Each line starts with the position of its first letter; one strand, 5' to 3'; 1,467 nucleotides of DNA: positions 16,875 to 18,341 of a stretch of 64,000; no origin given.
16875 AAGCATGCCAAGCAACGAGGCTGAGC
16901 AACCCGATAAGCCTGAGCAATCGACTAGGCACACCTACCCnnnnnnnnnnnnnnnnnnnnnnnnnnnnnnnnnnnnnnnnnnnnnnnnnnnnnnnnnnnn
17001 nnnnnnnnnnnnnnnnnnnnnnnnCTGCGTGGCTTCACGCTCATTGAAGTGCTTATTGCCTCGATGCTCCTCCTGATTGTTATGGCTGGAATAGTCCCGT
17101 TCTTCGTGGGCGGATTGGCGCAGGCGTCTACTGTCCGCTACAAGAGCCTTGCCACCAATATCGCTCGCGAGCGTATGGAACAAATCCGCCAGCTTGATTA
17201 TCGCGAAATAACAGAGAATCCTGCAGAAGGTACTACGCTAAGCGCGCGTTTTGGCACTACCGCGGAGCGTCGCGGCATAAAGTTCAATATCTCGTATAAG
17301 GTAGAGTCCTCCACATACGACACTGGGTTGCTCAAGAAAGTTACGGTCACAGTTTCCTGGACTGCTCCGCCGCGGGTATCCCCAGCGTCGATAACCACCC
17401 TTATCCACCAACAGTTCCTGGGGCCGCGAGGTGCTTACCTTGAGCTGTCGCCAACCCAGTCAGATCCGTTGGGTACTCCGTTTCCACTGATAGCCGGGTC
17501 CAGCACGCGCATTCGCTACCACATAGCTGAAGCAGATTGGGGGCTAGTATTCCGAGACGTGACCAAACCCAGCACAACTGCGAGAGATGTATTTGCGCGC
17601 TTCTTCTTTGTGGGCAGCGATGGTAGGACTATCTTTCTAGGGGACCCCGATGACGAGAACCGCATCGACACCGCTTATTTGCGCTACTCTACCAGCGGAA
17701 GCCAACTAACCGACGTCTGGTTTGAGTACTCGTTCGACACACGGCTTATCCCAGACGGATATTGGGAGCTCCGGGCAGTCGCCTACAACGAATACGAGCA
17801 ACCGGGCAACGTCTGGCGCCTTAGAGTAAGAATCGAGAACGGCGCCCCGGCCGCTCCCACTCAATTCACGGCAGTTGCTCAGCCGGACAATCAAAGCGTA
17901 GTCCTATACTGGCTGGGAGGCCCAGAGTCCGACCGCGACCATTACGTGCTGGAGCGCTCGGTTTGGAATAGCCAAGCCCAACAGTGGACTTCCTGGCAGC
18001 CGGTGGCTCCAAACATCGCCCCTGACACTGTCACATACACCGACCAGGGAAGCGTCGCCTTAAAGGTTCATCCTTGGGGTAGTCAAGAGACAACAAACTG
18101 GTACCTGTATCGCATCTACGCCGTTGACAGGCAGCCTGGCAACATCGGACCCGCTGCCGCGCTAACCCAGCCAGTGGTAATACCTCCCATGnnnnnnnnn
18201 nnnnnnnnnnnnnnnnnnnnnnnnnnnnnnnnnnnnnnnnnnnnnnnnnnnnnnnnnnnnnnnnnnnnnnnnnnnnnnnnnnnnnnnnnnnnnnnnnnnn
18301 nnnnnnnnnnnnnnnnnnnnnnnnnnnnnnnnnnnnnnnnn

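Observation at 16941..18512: PilV-like minor pilin fused to an FN3 domain, a poly-Thr linker and a C-terminal beta-sandwich module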

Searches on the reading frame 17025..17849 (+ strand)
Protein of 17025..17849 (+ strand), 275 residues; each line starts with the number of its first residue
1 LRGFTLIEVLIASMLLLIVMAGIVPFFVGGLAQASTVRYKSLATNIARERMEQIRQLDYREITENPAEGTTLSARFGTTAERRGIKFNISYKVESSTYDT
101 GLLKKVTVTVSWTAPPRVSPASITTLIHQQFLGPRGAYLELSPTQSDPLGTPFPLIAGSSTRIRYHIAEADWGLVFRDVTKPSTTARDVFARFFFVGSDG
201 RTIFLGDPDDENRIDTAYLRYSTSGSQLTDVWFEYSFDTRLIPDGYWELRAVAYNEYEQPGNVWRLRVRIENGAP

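Call 54: predict_structure(alignment_id=A5)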
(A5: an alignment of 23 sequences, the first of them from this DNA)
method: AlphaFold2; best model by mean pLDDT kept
length: 275 residues; sequences in the alignment: 23
mean_pLDDT: 87.0   pTM: 0.61
mean pLDDT of the five models: 87.0, 86.5, 85.0, 83.8, 82.0
residues with pLDDT >= 90: 129; 70-90: 131; 50-70: 13; < 50: 2
segments of 3 or more residues with pLDDT < 50: none
pLDDT, mean of each block of 10 residues (from residue 1): 71 87 77 81 93 85 84 93 90 80 87 80 83 86 85 85 94 88 89 93 93 94 91 95 92 91 91 67
secondary structure, 60 per line:
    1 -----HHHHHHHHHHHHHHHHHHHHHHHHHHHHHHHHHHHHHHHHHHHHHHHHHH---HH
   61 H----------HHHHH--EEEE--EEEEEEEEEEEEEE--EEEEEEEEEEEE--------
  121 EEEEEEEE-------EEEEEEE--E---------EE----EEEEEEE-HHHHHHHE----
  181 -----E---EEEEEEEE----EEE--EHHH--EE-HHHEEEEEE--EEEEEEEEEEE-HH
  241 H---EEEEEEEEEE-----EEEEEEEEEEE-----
elements in order: H6-55 H72-76 E79-82 E85-98 E101-112 E121-128 E136-142 E161-167 H169-175 E190-197 E202-204 E219-224 E227-237 E245-254 E260-270

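Call 58: fold_search(model_id=the predicted structure, library=pdb)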
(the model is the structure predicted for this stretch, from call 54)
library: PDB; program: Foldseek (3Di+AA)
matches with E <= 10: 1465; with E <= 0.001: 2
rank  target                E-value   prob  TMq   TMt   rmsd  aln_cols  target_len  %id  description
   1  5kwy_C                6.0e-04  1.00  0.34  0.64   5.2       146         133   10  Structure of human NPC1 middle lumenal domain bound to NPC2 (released 2016-08-24)
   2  5kwy_D                9.3e-04  1.00  0.32  0.60   5.3       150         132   10  Structure of human NPC1 middle lumenal domain bound to NPC2 (released 2016-08-24)
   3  6hhu_A                1.0e-03  0.97  0.22  0.12  11.7       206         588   11  Structure of the Bacillus anthracis Sap S-layer assembly domain (released 2019-07-24)
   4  9gmj                  1.1e-03  1.00  0.28  0.15   7.1       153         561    8  The crystal structure of ManDH5 Selenomethionine derivative at 1.6 Angstroms resolution - a beta-D-Mannanase of GH5 fami (released 2025-09-10)
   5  9gpe_A                1.3e-03  1.00  0.29  0.15   7.4       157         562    8  ManDH5 E303Q in complex with mannotetraose after co-crystalliztion with mannotetraose at 1.6 angstroms resolution a be (released 2025-09-17)
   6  9gpa                  1.3e-03  1.00  0.28  0.15   7.4       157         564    8  ManDH5- a beta-D-Mannanase of GH5 family from Dictyoglomus thermophilium (released 2025-09-17)
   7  3v9f_A                1.3e-03  0.99  0.25  0.11  14.5       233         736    9  Crystal Structure of the extracellular domain of the putative hybrid two component system BT3049 from B. thetaiotaomic (released 2012-03-14)
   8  6r4m_A                1.4e-03  0.99  0.21  0.36   7.6       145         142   13  Crystal structure of S. cerevisia Niemann-Pick type C protein NPC2 (released 2019-09-25)
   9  4ofp_A                1.5e-03  0.99  0.26  0.34  11.2       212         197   10  Crystal Structure of SYG-2 D3-D4 (released 2014-02-19)
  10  9gpg_A                1.8e-03  1.00  0.28  0.15   7.2       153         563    8  Complex of ManDH5 native enzyme with Mannobiose after co crystallization with Mannopentaose at 1.7 angstroms resolutio (released 2025-09-17)
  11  6r4n_E                1.9e-03  0.99  0.22  0.38   7.8       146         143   12  Crystal structure of S. cerevisia Niemann-Pick type C protein NPC2 with ergosterol bound (released 2019-09-25)
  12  9g93_A                2.1e-03  0.87  0.20  0.11  14.6       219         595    9  CryoET structure of the in vitro grown Bacillus anthracis Sap S-layer (released 2024-12-18)
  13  3wea_A                2.3e-03  1.00  0.30  0.57   6.4       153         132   12  Crystal structure of a Niemann-Pick type C2 protein from Japanese carpenter ant (released 2014-02-05)
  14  9gpc                  2.4e-03  1.00  0.28  0.15   7.1       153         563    8  The crystal structure of ManDH5 E303Q mutant at 1.4 Angstroms Resolution - a beta-D-Mannanase of GH5 family from Dictyog (released 2025-09-17)
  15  5co1_C                2.6e-03  0.63  0.17  0.20  11.7       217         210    8  Crystal Structure of Zebrafish Protocadherin-19 EC3-4 (released 2016-11-02)
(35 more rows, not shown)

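Call 62: search_protein_families(library=ncbifam, alignment_id=A5, max_evalue=0.01)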
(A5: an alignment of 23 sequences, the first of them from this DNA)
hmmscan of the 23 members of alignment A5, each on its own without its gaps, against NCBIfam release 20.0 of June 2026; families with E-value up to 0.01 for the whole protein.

A. member 1, seq(275 aa): 6 families
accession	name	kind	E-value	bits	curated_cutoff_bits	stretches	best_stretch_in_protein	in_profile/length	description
TIGR01707.1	gspI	equivalog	8.1e-05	23.1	44.35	1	3-55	1-53/101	type II secretion system minor pseudopilin GspI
TIGR02523.1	type_IV_pilV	equivalog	8.2e-05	23.1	52.2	1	2-57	2-57/139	type IV pilus modification protein PilV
TIGR02532.1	IV_pilin_GFxxxE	domain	0.00013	21.6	16.3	1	2-23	2-23/24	prepilin-type N-terminal cleavage/methylation domain-containing protein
NF041013.1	T4P_ComGE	equivalog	0.00024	21.1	49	1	2-53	4-55/83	competence type IV pilus minor pilin ComGE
NF038303.1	EPS_HpsB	equivalog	0.0017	18.4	150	1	2-56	3-57/211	hormogonium polysaccharide secretion pseudopilin HpsB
NF006453.0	PRK08808.1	equivalog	0.0042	16.2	295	1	3-57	8-58/211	type II secretion system protein J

B. families by the number of members that match (of 23 scanned): 13 families
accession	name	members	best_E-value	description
TIGR02523.1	type_IV_pilV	21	9.9e-10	type IV pilus modification protein PilV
NF041013.1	T4P_ComGE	20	4.1e-08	competence type IV pilus minor pilin ComGE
TIGR02532.1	IV_pilin_GFxxxE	16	5.1e-06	prepilin-type N-terminal cleavage/methylation domain-containing protein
TIGR01707.1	gspI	13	5.9e-06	type II secretion system minor pseudopilin GspI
TIGR01710.1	typeII_sec_gspG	11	0.00028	type II secretion system major pseudopilin GspG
TIGR01708.2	typeII_sec_gspH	9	0.00016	type II secretion system minor pseudopilin GspH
NF006453.0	PRK08808.1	8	0.00036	type II secretion system protein J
NF047828.1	T3SSXpsI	7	0.00015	type II secretion system protein XpsI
NF041002.1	pilin_ComGF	7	0.0011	competence type IV pilus minor pilin ComGF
NF038303.1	EPS_HpsB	5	0.00031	hormogonium polysaccharide secretion pseudopilin HpsB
NF040999.1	pilin_ComGC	1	0.0037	competence type IV pilus major pilin ComGC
NF038304.1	EPS_HpsC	1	0.0041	hormogonium polysaccharide secretion pseudopilin HpsC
NF041775.1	typeIV_PilA_Myxo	1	0.0095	type IV pilin protein PilA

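Call 63: search_solved_structures(query=A5, max_evalue=10, show_alignments=0)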
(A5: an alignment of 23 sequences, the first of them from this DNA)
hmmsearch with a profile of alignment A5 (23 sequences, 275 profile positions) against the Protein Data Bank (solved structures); distinct sequences matched with E-value up to 10: 27.
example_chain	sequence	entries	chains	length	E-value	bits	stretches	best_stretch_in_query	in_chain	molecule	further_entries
9egp_A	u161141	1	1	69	0.36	13.5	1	2-36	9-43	Geopilin domain 1 protein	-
6fn1_A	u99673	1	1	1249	0.51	13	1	165-224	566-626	Human-mouse chimeric ABCB1 (ABCBHM)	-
6fn4_A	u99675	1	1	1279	0.54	12.9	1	165-224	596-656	Apo form of Human-mouse chimeric ABCB1 (ABCB1HM) in complex with Antigen binding fragment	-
5wda_A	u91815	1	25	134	0.67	12.6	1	4-50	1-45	General secretion pathway protein G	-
8qqj_J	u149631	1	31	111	0.72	12.5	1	4-46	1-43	Type IV narrow pilus major component PilA5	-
7zk4_A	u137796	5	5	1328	0.78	12.4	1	165-224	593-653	ATP-dependent translocase ABCB1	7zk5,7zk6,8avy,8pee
7zka_A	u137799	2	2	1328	0.78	12.4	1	165-224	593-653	ATP-dependent translocase ABCB1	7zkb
7zk9_A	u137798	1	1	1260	0.85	12.2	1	165-224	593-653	ATP-dependent translocase ABCB1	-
7zk8_A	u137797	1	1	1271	0.87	12.2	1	165-224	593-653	ATP-dependent translocase ABCB1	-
6xxe_A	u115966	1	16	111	0.99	12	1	4-46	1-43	Uncharacterized protein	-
6ujw_A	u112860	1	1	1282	1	12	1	165-224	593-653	ATP-dependent translocase ABCB1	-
6ujp_A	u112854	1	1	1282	1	12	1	165-224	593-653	ATP-dependent translocase ABCB1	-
6ujr_A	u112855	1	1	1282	1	12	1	165-224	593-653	ATP-dependent translocase ABCB1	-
6ujs_A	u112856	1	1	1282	1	12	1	165-224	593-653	ATP-dependent translocase ABCB1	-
4m1m_A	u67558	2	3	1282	1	12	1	165-224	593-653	Multidrug resistance protein 1A | ATP-dependent translocase ABCB1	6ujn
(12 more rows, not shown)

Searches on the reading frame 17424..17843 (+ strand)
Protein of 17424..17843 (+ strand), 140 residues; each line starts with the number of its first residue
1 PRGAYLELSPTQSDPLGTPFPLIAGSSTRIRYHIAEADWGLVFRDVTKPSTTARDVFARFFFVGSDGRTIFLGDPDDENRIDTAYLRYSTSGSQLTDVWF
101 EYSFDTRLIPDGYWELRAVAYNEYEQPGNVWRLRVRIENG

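Call 33: search_solved_structures(query=A4, max_evalue=10, show_alignments=1)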
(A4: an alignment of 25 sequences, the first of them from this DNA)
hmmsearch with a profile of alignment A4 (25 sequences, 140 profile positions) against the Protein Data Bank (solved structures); distinct sequences matched with E-value up to 10: 23.
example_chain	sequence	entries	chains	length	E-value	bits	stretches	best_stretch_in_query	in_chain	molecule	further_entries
6fn1_A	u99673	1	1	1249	0.53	13.7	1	32-91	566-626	Human-mouse chimeric ABCB1 (ABCBHM)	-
6fn4_A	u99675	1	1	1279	0.55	13.6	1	32-91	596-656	Apo form of Human-mouse chimeric ABCB1 (ABCB1HM) in complex with Antigen binding fragment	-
7zk4_A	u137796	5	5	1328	0.74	13.2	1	32-90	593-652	ATP-dependent translocase ABCB1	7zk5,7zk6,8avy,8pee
7zka_A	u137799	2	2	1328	0.74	13.2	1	32-90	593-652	ATP-dependent translocase ABCB1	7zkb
4mls_A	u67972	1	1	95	0.77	13.2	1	59-125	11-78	Fibronectin binding protein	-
7zk9_A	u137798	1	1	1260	0.85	13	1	32-90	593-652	ATP-dependent translocase ABCB1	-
7zk8_A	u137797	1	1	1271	0.85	13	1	32-90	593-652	ATP-dependent translocase ABCB1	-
3g5u_A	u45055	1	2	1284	0.87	13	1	32-90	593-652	Multidrug resistance protein 1a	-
6q81_A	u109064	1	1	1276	0.87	13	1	32-90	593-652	P-glycoprotein (ABCB1)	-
6ujp_A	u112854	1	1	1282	0.87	13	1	32-90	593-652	ATP-dependent translocase ABCB1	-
4mli_A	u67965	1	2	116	0.87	13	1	57-125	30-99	Fibronectin binding protein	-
4lsg_A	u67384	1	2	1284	0.87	13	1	32-90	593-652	Multidrug resistance protein 1A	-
3g60_A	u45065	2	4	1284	0.87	13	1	32-90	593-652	Multidrug resistance protein 1a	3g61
6ujr_A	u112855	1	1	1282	0.87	13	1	32-90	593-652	ATP-dependent translocase ABCB1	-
4m1m_A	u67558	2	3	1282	0.88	13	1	32-90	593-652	Multidrug resistance protein 1A | ATP-dependent translocase ABCB1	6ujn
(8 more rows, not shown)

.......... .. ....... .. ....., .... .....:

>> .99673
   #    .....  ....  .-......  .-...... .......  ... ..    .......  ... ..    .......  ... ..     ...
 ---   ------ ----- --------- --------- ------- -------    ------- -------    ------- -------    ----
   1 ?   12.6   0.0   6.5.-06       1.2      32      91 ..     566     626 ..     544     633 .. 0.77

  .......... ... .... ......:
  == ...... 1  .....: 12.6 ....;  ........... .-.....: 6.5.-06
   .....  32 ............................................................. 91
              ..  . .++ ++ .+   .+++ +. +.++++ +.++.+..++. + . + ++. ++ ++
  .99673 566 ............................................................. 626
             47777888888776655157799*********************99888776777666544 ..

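Call 41: search_protein_families(library=pfam, alignment_id=A4, max_evalue=0.1)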
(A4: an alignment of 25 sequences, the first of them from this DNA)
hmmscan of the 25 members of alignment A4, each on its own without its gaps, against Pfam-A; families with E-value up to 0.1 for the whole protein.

A. member 1, seq(140 aa): 0 families

B. families by the number of members that match (of 25 scanned): 6 families
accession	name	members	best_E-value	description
PF21667.2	Nop5_N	1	0.0042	Nop5, N-terminal domain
PF07044.18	DUF1329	1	0.015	Protein of unknown function (DUF1329)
PF18911.6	PKD_4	1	0.03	PKD domain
PF08198.17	Thymopoietin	1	0.037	Thymopoietin protein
PF07748.19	Glyco_hydro_38C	1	0.076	Glycosyl hydrolases family 38 C-terminal domain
PF07615.16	Ykof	1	0.079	YKOF-related Family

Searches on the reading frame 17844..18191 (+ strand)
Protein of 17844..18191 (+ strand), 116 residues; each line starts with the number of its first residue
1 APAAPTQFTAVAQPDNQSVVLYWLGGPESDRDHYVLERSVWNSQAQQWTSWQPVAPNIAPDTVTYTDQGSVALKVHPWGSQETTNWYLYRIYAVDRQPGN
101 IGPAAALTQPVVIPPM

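Call 31: search_solved_structures(query=A3, max_evalue=1, show_alignments=2)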
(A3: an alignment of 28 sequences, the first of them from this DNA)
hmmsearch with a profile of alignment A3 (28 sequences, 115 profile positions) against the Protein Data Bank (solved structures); distinct sequences matched with E-value up to 1: 5.
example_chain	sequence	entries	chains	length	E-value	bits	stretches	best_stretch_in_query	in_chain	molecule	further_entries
1uey_A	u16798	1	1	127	0.06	16.6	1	2-56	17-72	KIAA0343 protein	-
6x38_A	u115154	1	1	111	0.13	15.6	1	2-33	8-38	Tyrosine-protein phosphatase Lar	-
4yh7_A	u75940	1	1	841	0.33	14.3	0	2-29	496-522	Receptor-type tyrosine-protein phosphatase delta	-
1k85_A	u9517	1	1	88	0.42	13.9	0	1-27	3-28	CHITINASE A1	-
3mpc_A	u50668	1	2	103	0.6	13.4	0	1-72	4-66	Fn3-like protein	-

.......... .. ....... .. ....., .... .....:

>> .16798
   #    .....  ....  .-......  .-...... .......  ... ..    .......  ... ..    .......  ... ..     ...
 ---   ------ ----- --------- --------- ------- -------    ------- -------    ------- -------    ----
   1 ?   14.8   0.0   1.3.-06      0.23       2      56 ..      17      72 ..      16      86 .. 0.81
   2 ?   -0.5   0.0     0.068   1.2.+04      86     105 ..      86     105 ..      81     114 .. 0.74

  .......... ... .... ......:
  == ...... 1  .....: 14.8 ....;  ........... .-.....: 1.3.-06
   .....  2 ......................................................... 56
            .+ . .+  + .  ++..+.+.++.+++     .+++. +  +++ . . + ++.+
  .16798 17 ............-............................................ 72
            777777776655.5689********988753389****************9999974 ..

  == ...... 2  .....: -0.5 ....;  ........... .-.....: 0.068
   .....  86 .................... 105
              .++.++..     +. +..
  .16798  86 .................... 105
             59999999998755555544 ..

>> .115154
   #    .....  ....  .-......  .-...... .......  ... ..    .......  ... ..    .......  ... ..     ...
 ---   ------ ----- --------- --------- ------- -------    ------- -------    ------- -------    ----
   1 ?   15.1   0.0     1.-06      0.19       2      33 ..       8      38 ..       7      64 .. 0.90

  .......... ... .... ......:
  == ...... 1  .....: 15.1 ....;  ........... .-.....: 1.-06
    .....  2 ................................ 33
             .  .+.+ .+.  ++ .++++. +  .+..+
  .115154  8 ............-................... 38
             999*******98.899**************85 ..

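Call 34: search_protein_families(library=pfam, alignment_id=A3, max_evalue=1)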
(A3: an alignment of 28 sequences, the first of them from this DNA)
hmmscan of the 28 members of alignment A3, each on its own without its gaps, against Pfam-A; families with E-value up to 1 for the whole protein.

A. member 1, seq(116 aa): 0 families

B. families by the number of members that match (of 28 scanned): 5 families
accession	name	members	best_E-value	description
PF00041.27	fn3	1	0.03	Fibronectin type III domain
PF16429.10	DUF5026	1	0.075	Domain of unknown function (DUF5026)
PF25523.1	Ig_RIMBP2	1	0.12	RIMBP2-like, immunoglobulin-like domain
PF01831.24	Peptidase_C16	1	0.18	Peptidase C16 family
PF13173.12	AAA_14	1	0.26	AAA domain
